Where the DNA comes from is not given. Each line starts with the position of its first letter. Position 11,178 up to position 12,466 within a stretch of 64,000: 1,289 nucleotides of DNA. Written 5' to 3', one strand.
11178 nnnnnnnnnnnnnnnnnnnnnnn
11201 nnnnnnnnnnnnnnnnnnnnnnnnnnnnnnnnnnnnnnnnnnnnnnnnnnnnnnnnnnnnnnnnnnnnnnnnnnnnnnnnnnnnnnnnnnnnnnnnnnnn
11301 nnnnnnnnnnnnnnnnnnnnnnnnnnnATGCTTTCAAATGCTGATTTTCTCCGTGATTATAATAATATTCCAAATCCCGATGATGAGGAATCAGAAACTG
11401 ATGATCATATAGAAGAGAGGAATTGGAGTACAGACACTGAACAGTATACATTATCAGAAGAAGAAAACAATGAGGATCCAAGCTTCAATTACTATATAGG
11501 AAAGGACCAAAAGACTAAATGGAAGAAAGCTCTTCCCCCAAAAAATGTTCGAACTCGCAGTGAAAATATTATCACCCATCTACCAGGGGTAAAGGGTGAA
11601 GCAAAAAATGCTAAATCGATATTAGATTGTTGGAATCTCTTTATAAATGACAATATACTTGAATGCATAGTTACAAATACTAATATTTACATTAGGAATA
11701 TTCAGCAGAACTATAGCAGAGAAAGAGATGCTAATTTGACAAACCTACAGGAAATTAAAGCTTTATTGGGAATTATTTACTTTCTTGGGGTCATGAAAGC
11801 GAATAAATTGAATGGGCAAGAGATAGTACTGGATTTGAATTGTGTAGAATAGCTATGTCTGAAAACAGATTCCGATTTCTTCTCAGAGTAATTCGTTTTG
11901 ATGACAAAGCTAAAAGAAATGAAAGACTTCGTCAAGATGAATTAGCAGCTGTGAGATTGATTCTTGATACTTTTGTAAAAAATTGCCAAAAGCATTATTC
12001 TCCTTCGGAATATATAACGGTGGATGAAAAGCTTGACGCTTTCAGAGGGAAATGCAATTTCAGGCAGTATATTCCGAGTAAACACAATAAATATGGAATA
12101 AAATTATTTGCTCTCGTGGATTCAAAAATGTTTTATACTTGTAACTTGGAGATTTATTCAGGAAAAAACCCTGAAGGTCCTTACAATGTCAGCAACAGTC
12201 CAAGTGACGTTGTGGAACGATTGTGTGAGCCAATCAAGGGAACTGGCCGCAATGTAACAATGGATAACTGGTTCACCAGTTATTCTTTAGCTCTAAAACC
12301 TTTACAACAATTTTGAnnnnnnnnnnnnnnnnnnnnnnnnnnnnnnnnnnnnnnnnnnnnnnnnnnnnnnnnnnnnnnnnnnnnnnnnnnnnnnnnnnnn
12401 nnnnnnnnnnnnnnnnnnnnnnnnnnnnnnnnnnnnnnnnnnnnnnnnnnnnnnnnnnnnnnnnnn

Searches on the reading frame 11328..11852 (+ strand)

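Call 28: search_protein_families(library=pfam, proteins=[window:11328-11852:+], max_evalue=0.01)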
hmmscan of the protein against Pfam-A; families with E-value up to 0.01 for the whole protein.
window:11328-11852:+ (174 aa): 2 families
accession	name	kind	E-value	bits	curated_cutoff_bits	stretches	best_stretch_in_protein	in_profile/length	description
PF13843.12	DDE_Tnp_1_7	-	5.3e-05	23.1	22.4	1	100-160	4-57/349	Transposase IS4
PF11567.13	PfUIS3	-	0.00034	21.4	25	1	116-163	51-98/101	Plasmodium falciparum UIS3 membrane protein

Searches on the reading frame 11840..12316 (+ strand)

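Call 28: search_protein_families(library=pfam, proteins=[window:11840-12316:+], max_evalue=0.01)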
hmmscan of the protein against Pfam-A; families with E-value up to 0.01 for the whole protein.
window:11840-12316:+ (158 aa): 1 family
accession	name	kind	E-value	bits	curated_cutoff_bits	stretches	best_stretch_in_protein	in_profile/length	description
PF13843.12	DDE_Tnp_1_7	-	1e-40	140.6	22.4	1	5-151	76-221/349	Transposase IS4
